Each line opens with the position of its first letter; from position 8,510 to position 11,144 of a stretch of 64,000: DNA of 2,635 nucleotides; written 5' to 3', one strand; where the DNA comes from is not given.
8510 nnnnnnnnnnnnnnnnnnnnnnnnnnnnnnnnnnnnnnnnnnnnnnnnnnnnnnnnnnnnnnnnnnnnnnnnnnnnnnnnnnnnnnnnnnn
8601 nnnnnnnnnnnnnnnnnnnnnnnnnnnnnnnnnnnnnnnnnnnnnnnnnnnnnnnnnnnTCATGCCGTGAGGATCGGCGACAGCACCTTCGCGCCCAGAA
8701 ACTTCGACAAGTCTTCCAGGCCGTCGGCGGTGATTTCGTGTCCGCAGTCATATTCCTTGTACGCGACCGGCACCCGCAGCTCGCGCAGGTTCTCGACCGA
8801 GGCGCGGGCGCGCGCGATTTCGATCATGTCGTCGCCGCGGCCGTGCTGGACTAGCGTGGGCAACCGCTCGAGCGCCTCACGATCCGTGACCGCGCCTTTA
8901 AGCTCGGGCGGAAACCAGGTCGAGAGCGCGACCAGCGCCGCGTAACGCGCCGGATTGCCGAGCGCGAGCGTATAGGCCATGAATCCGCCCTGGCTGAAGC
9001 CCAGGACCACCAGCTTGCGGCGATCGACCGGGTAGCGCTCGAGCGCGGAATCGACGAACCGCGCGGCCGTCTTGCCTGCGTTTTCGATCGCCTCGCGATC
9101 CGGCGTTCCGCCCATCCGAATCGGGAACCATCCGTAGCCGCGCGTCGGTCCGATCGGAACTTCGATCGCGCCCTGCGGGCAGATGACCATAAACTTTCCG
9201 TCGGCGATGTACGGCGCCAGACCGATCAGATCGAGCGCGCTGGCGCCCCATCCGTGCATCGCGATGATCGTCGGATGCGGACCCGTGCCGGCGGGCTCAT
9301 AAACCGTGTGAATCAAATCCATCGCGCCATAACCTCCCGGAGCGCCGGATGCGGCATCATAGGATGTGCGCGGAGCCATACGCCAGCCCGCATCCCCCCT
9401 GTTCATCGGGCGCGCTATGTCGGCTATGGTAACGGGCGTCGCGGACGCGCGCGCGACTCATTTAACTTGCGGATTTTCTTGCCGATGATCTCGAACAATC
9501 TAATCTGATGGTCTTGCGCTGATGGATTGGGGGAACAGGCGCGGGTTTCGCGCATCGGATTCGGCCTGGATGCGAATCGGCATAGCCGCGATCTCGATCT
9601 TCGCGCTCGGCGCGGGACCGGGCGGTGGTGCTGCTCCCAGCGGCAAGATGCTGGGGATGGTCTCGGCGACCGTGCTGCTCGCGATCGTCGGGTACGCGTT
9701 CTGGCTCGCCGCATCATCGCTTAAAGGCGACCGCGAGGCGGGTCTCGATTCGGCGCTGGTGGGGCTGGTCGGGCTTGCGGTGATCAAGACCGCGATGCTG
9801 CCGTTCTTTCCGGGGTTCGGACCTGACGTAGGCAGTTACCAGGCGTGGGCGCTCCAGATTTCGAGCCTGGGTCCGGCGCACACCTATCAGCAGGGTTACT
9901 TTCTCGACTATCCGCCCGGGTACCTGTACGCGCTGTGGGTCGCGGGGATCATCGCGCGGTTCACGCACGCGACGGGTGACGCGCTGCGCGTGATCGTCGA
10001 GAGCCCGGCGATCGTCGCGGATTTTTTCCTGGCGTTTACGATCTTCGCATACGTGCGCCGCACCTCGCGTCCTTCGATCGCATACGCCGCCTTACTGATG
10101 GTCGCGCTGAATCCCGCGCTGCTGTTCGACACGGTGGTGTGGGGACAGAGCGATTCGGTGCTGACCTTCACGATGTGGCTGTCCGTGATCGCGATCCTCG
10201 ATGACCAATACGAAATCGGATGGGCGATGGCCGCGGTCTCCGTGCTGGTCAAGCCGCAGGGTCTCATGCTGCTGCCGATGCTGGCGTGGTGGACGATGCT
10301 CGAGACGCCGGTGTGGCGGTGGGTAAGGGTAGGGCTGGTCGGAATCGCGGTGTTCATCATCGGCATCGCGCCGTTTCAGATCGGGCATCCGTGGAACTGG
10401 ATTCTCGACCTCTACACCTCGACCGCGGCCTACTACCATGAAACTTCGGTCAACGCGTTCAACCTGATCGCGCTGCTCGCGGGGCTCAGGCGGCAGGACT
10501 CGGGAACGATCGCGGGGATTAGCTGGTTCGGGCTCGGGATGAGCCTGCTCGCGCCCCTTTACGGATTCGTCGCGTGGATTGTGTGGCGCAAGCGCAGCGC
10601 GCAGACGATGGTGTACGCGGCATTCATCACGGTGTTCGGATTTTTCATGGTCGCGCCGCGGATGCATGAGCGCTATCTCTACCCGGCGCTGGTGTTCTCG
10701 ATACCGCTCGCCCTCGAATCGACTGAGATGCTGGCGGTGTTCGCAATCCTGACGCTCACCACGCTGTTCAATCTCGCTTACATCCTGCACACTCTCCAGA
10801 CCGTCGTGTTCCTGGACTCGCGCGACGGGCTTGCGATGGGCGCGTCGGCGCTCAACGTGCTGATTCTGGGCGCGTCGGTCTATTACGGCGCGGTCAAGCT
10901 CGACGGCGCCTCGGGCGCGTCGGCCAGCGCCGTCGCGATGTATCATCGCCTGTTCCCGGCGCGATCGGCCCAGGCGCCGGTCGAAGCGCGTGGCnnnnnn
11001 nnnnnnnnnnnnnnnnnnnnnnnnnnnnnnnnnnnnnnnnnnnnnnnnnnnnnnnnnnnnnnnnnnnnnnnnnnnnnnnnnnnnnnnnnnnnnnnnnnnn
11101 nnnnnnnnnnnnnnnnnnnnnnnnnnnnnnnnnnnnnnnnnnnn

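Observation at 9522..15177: Translationally coupled three-gene module: double GT-C fusion, CBM-like anchored protein, and polytopic protein with PA14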

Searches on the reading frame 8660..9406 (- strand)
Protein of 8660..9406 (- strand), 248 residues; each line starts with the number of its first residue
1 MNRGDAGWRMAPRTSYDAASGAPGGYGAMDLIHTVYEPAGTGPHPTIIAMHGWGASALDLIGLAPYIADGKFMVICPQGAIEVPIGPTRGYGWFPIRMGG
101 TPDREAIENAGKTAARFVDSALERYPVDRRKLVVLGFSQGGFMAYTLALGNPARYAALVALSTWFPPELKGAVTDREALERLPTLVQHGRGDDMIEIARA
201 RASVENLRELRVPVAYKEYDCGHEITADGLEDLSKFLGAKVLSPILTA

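Call 12: search_protein_families(library=pfam, proteins=[window:8660-9406:-], max_evalue=0.001)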
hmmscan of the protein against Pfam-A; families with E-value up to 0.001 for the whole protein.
window:8660-9406:- (248 aa): 8 families
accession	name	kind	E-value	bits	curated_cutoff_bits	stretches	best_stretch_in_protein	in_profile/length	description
PF02230.22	Abhydrolase_2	-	4.7e-24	85.9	23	1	41-238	11-214/217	Phospholipase/Carboxylesterase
PF00561.26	Abhydrolase_1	-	8.3e-08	32.6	25.8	1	114-186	55-124/245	alpha/beta hydrolase fold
PF12146.15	Hydrolase_4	-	5.7e-07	29.5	27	1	114-169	62-115/239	Serine aminopeptidase, S33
PF00326.27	Peptidase_S9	-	4.8e-06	26.6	22.6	1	117-160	51-94/213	Prolyl oligopeptidase family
PF20434.5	BD-FAE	-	2e-05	24.7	26.8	1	112-151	71-110/215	BD-FAE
PF00756.26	Esterase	-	0.00012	22.4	22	1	123-193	108-195/251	Putative esterase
PF07224.18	Chlorophyllase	-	0.00014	21.2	26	0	128-159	114-148/301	Chlorophyllase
PF01738.24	DLH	-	0.00088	19.4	21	0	118-223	85-186/217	Dienelactone hydrolase family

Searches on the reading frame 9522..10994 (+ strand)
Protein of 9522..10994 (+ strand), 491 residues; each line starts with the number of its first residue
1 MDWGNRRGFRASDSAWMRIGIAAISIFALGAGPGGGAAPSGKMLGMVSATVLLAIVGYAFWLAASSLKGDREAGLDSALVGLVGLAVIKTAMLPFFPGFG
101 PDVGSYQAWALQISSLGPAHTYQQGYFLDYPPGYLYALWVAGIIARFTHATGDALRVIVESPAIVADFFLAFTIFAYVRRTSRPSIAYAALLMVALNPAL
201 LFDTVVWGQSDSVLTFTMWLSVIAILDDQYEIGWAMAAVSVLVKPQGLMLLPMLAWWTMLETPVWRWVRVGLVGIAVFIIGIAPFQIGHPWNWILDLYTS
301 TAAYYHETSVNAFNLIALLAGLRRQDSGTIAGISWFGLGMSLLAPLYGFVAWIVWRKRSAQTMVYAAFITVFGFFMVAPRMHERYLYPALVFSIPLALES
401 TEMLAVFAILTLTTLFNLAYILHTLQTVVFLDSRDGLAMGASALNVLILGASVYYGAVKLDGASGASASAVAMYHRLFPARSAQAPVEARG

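Call 14: search_protein_families(library=pfam, proteins=[window:9522-10994:+], max_evalue=10)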
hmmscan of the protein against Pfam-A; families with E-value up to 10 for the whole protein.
seq(491 aa): 2 families
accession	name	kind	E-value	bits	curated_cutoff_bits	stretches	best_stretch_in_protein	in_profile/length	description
PF05208.19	ALG3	-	0.001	19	23.6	1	210-311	126-227/358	ALG3 protein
PF03155.21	Alg6_Alg8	-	0.037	13.5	25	2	351-427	314-390/482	ALG6, ALG8 glycosyltransferase family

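Call 30: search_protein_representatives(protein=window:9522-10961:+)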
Query: 480 residues. Proteins with E-value up to 0.001 (for the whole library): 4030; up to 1e-10: 2070; up to 1e-30: 265. The best 150 are listed.
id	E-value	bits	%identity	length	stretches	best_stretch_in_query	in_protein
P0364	1.2e-188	644.2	65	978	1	17-465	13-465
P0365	5.8e-143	493.6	53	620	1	19-466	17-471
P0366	8.8e-142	489.7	54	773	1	18-453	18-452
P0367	1.7e-138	478.9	54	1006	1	21-458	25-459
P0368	9.1e-137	473.1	54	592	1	40-457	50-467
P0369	4.6e-127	441.1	69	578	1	175-464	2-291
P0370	7.7e-125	433.8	93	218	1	17-234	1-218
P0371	6.1e-124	430.9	50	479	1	30-457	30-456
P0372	6.0e-115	401.2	63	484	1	179-472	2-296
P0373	2.4e-113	395.9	50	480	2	43-362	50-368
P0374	3.9e-104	365.5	46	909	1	40-474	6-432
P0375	3.1e-98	346.1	44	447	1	70-460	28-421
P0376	8.0e-98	344.7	43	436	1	46-462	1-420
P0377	7.0e-93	328.4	43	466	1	51-458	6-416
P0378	1.1e-92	327.8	43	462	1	39-457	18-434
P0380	9.0e-85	301.7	40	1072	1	43-452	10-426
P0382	1.4e-80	287.9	40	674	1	33-471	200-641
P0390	2.0e-71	257.6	40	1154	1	49-457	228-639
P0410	4.2e-48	180.8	34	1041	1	63-449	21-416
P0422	7.6e-43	163.4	30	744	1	92-457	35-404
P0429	2.8e-41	158.3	30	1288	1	79-423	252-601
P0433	1.5e-40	155.9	32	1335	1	41-454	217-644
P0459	1.9e-38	148.9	29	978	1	82-454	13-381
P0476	6.2e-37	143.9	30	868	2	186-424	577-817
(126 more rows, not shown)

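Call 31: search_protein_families(library=pfam, proteins=[P0375, P0382, P0390, P0380, P0410, P0429, P0433, P0459, P0422, P0476], max_evalue=0.001)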
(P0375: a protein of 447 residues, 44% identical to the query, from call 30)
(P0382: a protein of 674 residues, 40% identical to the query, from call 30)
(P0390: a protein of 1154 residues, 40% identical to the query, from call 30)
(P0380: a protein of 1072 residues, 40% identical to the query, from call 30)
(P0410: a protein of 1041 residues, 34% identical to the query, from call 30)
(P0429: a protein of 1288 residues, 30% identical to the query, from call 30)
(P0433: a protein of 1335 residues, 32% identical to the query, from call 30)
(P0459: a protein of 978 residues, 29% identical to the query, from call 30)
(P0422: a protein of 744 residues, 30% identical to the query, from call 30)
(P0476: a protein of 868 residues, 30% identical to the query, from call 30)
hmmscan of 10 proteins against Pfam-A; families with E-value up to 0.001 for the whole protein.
P0375 (447 aa): 2 families
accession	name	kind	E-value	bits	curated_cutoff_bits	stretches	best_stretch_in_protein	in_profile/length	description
PF05208.19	ALG3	-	2.3e-05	24.4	23.6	1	172-260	127-215/358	ALG3 protein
PF09594.16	GT87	-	7.9e-05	23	25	1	124-333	24-231/237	Glycosyltransferase family 87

P0382 (674 aa): 1 family
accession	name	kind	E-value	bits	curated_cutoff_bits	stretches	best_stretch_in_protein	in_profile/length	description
PF09594.16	GT87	-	2.1e-05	24.9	25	1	295-547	3-234/237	Glycosyltransferase family 87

P0390 (1154 aa): 3 families
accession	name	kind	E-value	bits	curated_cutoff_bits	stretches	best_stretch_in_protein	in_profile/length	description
PF16192.10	PMT_4TMC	-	3.1e-19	69.7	32.4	1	939-1146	17-200/202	C-terminal four TMM region of protein-O-mannosyltransferase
PF02366.24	PMT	-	1e-18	68.3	22.7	2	702-763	2-63/245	Dolichyl-phosphate-mannose-protein mannosyltransferase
PF13231.12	PMT_2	-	1.9e-13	51.4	26.1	1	745-878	2-132/160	Dolichyl-phosphate-mannose-protein mannosyltransferase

P0380 (1072 aa): 1 family
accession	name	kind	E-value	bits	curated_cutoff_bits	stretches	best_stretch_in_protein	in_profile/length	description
PF13231.12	PMT_2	-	8e-09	36.3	26.1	1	588-728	16-156/160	Dolichyl-phosphate-mannose-protein mannosyltransferase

P0410 (1041 aa): 5 families
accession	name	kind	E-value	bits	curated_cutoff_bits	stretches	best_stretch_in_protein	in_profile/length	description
PF02366.24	PMT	-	3.2e-21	76.5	22.7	1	654-805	80-234/245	Dolichyl-phosphate-mannose-protein mannosyltransferase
PF16192.10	PMT_4TMC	-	2.3e-18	66.9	32.4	1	821-1021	4-181/202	C-terminal four TMM region of protein-O-mannosyltransferase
PF13231.12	PMT_2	-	5.2e-14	53.2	26.1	1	637-793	2-149/160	Dolichyl-phosphate-mannose-protein mannosyltransferase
PF05208.19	ALG3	-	8e-05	22.7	23.6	1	174-254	127-207/358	ALG3 protein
PF00754.31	F5_F8_type_C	-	0.00013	22.6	28.2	1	495-567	35-114/127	F5/8 type C domain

P0429 (1288 aa): 5 families
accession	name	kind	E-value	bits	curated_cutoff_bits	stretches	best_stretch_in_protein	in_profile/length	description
PF16192.10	PMT_4TMC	-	5.1e-23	82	32.4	1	1109-1284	4-202/202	C-terminal four TMM region of protein-O-mannosyltransferase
PF13231.12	PMT_2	-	2.2e-14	54.4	26.1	1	890-1029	2-131/160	Dolichyl-phosphate-mannose-protein mannosyltransferase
PF02366.24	PMT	-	1.1e-13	51.7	22.7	1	906-1093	79-236/245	Dolichyl-phosphate-mannose-protein mannosyltransferase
PF09594.16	GT87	-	4.8e-06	26.9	25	1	304-554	3-236/237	Glycosyltransferase family 87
PF00754.31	F5_F8_type_C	-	0.00081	19.9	28.2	0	726-804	23-113/127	F5/8 type C domain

P0433 (1335 aa): 5 families
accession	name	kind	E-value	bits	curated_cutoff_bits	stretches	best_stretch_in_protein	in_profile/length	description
PF16192.10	PMT_4TMC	-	2.6e-20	73.2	32.4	1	1141-1330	3-202/202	C-terminal four TMM region of protein-O-mannosyltransferase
PF02366.24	PMT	-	2.2e-15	57.3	22.7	1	944-1128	79-238/245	Dolichyl-phosphate-mannose-protein mannosyltransferase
PF13231.12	PMT_2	-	3.2e-11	44.1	26.1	1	928-1072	2-137/160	Dolichyl-phosphate-mannose-protein mannosyltransferase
PF09594.16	GT87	-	5.3e-10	39.9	25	1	312-562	3-231/237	Glycosyltransferase family 87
PF02018.23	CBM_4_9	-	0.00089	20.1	25.9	0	25-116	2-85/136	Carbohydrate binding domain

P0459 (978 aa): 4 families
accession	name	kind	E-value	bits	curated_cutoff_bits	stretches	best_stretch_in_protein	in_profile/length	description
PF16192.10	PMT_4TMC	-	1.2e-18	67.8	32.4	1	805-976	3-202/202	C-terminal four TMM region of protein-O-mannosyltransferase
PF02366.24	PMT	-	4.8e-11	43.1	22.7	1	631-798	78-241/245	Dolichyl-phosphate-mannose-protein mannosyltransferase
PF13231.12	PMT_2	-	1.5e-09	38.7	26.1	1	616-756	2-132/160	Dolichyl-phosphate-mannose-protein mannosyltransferase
PF00754.31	F5_F8_type_C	-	0.00019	22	28.2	1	454-541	23-122/127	F5/8 type C domain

P0422 (744 aa): 1 family
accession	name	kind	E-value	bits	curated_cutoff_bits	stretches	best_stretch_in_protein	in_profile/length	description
PF13231.12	PMT_2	-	7.2e-05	23.5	26.1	1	106-228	24-151/160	Dolichyl-phosphate-mannose-protein mannosyltransferase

P0476 (868 aa): 1 family
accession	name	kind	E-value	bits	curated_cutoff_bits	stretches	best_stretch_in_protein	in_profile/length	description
PF09594.16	GT87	-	0.00017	21.8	25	1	541-768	29-234/237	Glycosyltransferase family 87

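Call 48: search_solved_structures(query=A3, max_evalue=10, show_alignments=2)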
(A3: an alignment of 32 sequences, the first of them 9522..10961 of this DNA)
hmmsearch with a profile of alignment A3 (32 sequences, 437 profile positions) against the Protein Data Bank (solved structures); distinct sequences matched with E-value up to 10: 3.
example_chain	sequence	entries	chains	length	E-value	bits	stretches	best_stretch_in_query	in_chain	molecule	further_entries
6snh_X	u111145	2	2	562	1.5e-09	40.5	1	62-387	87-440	Dolichyl pyrophosphate Man9GlcNAc2 alpha-1,3-glucosyltransferase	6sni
23gf_B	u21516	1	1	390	4.1e-08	35.7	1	122-239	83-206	GPI mannosyltransferase 1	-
23gx_B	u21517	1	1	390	4.2e-08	35.7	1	122-239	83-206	GPI mannosyltransferase 1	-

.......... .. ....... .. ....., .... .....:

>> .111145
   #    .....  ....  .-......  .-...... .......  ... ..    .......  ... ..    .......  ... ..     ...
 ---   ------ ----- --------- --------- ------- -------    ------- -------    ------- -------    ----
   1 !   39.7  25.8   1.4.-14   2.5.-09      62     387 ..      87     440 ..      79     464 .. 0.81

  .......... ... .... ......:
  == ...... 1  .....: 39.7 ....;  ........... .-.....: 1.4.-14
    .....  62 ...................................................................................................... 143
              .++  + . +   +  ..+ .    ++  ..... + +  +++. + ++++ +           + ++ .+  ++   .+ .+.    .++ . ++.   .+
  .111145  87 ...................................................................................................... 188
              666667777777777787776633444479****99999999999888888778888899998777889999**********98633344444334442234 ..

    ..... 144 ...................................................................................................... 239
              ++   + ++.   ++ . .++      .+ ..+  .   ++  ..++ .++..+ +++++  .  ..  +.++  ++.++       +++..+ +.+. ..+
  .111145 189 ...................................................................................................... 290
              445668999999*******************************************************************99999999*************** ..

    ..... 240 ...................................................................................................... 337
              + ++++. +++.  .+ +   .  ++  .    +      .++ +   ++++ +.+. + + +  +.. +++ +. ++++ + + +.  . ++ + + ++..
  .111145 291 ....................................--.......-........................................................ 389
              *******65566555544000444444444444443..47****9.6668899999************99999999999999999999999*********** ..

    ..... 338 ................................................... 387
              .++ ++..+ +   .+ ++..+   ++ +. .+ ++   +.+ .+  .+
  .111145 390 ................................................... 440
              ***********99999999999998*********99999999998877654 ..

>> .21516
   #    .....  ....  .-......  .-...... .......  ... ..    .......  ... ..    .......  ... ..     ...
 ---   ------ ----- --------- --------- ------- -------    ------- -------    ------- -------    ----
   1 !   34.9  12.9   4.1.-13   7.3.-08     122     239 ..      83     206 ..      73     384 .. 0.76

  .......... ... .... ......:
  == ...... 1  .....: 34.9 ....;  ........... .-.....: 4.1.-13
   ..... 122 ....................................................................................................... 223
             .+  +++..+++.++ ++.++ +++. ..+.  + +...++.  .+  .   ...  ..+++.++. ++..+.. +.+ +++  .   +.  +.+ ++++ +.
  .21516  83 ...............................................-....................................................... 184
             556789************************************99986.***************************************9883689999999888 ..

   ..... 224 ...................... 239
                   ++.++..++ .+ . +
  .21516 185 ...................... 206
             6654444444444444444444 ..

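Call 49: search_protein_families(library=pfam, alignment_id=A3, max_evalue=0.01)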
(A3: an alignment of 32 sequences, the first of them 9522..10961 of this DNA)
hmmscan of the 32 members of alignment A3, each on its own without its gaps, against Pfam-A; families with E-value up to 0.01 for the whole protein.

A. member 1, window:9522-10961:+ (480 aa): 1 family
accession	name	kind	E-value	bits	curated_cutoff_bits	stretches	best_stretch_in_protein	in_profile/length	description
PF05208.19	ALG3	-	0.00097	19.1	23.6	1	210-311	126-227/358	ALG3 protein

B. families by the number of members that match (of 32 scanned): 6 families
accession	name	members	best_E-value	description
PF09594.16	GT87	23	3.1e-12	Glycosyltransferase family 87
PF05208.19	ALG3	13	2.3e-05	ALG3 protein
PF03155.21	Alg6_Alg8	8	6.7e-07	ALG6, ALG8 glycosyltransferase family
PF13231.12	PMT_2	6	4e-09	Dolichyl-phosphate-mannose-protein mannosyltransferase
PF06728.19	PIG-U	3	1.2e-09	GPI transamidase subunit PIG-U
PF09852.15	DUF2079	1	0.0014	Predicted membrane protein (DUF2079)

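Call 50: find_related_loci(query=P0390, collection=genome_contigs, flank=6000)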
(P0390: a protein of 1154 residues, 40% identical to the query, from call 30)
Query P0390 (1154 aa) in genome_contigs; peptide patterns used: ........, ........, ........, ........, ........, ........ (x = any residue, [..] = any of these).
104 stretches matched a pattern; 97 encode a relative of the query (tblastn E <= 1e-3); the best 80 are kept; 80 distinct loci.
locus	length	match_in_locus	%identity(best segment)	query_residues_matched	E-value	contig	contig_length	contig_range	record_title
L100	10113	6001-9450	88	1-1154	0e+0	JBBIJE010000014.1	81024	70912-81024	MAG: Myxococcales bacterium isolate SIF170217_bin_155 NODE_403_length_81024_cov_19.541022, whole genome shotgun sequence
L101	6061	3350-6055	29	277-1128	3e-83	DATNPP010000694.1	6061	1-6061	MAG TPA_asm: Oscillatoriaceae cyanobacterium isolate SMAG_U16484 k141_798673, whole genome shotgun sequence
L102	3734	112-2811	33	278-1056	1e-62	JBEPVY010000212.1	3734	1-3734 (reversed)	MAG: Vulcanimicrobiota bacterium isolate 22E.semibin_refined.189_sub NODE_30023_length_3734_cov_12.621908, whole genome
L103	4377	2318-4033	35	278-834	1e-62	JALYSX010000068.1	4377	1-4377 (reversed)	MAG: Vulcanimicrobiota bacterium isolate LIV bin15 SD1460-62_k127_670140, whole genome shotgun sequence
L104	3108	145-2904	33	278-1078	3e-60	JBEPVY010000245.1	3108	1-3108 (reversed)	MAG: Vulcanimicrobiota bacterium isolate 22E.semibin_refined.189_sub NODE_41173_length_3108_cov_10.003931, whole genome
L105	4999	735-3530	35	253-1055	6e-56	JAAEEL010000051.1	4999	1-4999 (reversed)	MAG: Methanocellales archaeon isolate MC 2_bins2173_k127_28915050, whole genome shotgun sequence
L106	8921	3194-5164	31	253-896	8e-55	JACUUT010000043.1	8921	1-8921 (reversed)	MAG: Dehalococcoidia bacterium isolate Kmv38 NODE_3754_length_8921_cov_5.923190, whole genome shotgun sequence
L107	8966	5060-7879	35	253-1056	2e-54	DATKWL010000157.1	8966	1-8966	MAG TPA_asm: Dehalococcoidia bacterium isolate SMAG_U14162 k141_137914, whole genome shotgun sequence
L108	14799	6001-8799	35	255-1070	9e-54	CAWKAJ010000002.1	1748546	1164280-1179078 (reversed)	MAG: uncultured Chloroflexia bacterium isolate MFD03726.bin.1.10 genome assembly, contig: contig_31094, whole genome sho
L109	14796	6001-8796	29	252-1056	5e-54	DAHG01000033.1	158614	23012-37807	MAG TPA_asm: Methanocellaceae archaeon UBA148 UBA148_contig_11061, whole genome shotgun sequence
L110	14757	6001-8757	34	255-1056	2e-53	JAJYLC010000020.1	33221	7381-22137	MAG: Chloroflexi bacterium isolate DBS2-1.bin62 NODE_2201_length_33221_cov_1.374811, whole genome shotgun sequence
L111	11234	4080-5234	36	258-618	1e-53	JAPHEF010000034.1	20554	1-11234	MAG: Candidatus Alkanophaga liquidiphilum isolate MCA70_species_2 c_000000000034, whole genome shotgun sequence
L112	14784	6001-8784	33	246-1056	2e-53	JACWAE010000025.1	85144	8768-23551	MAG: Dehalococcoidia bacterium isolate B_CHL_03 k141_48865, whole genome shotgun sequence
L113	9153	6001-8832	29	253-1058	3e-52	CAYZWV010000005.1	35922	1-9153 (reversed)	MAG TPA_asm: uncultured Methanocellaceae archaeon isolate SRP323688_co1_148 genome assembly, contig: NODE_2136_length_35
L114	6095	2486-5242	33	255-1056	5e-52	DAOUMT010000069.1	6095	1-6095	MAG TPA_asm: Dehalococcoidia bacterium isolate W92_261 k127_162700, whole genome shotgun sequence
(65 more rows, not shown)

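Call 76: find_related_loci(query=P0433, collection=genome_contigs, flank=5000)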
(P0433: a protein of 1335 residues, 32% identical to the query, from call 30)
Query P0433 (1335 aa) in genome_contigs; peptide patterns used: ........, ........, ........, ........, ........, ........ (x = any residue, [..] = any of these).
57 stretches matched a pattern; 55 encode a relative of the query (tblastn E <= 1e-3); 55 distinct loci.
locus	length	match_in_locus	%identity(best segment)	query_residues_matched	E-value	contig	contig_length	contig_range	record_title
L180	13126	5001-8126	36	255-1332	0e+0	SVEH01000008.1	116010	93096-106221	MAG: Lachnospiraceae bacterium isolate SIG301 NODE_3827_length_116010_cov_6.930136, whole genome shotgun sequence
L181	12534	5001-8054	35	262-1332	0e+0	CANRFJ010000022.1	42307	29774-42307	MAG: uncultured Lachnospiraceae bacterium isolate Lapin-023__bin96 genome assembly, contig: Lapin-023__NODE_1251_length_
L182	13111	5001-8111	36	228-1332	0e+0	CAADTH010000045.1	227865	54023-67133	MAG TPA_asm: Clostridia bacterium, isolate HGM11521, WGS project CAADTH010000000 data, contig: ERS235531_40_k99_53506, w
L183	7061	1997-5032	35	270-1332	0e+0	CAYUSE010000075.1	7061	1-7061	MAG TPA_asm: uncultured Lachnospiraceae bacterium isolate SRP287540_co2_367 genome assembly, contig: NODE_11817_length_7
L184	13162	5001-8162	35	240-1332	0e+0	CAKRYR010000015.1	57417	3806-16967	MAG: uncultured Lachnospiraceae bacterium isolate REFINED_METABAT215_TOP10_CONTIGS_1500_ASSEMBLY_K77_MERGED__Nepal_MoBio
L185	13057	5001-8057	35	235-1332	0e+0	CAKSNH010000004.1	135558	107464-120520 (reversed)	MAG: uncultured Clostridia bacterium isolate REFINED_METABAT215_TOP10_CONTIGS_1500_ASSEMBLY_K77_MERGED__Hadza_MoBio_hadz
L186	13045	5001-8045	35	270-1332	0e+0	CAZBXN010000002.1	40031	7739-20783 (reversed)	MAG TPA_asm: uncultured Lachnospiraceae bacterium isolate SRP287540_co2_8 genome assembly, contig: NODE_903_length_40031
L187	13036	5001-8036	35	253-1332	0e+0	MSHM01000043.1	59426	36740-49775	MAG: Oscillospiraceae bacterium Zagget12 zag_T1_merged_singles_contig_905, whole genome shotgun sequence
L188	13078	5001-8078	37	252-1332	0e+0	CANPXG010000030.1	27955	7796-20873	MAG: uncultured Clostridia bacterium isolate Lapin-003-2__bin74 genome assembly, contig: Lapin-003-2__NODE_1617_length_2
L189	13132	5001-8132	35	268-1332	0e+0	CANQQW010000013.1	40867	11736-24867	MAG: uncultured Clostridia bacterium isolate Lapin-008__bin58 genome assembly, contig: Lapin-008__NODE_1169_length_40867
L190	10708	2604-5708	35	253-1332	2e-180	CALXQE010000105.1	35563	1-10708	MAG: uncultured Clostridia bacterium isolate E14__bin16 genome assembly, contig: E14__k127_1274501, whole genome shotgun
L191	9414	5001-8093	35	224-1332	5e-180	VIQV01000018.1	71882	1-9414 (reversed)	Lachnospiraceae bacterium MD329 10_Assembly.final.scaffolds_scaffold12.1, whole genome shotgun sequence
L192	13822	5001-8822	35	1-1333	0e+0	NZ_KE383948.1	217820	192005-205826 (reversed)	Paenibacillus alginolyticus DSM 5050 = NBRC 15375 strain DSM 5050 G519DRAFT_scaffold00002.2, whole genome shotgun sequen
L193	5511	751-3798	34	267-1332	0e+0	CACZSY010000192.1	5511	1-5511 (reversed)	MAG: uncultured Lachnospiraceae bacterium isolate RUG12922 genome assembly, contig: RUG12922_asm_192, whole genome shotg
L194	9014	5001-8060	35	251-1332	7e-179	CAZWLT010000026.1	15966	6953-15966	MAG TPA_asm: uncultured Clostridium sp. isolate SRP222994_co1_188 genome assembly, contig: NODE_7651_length_15966_cov_13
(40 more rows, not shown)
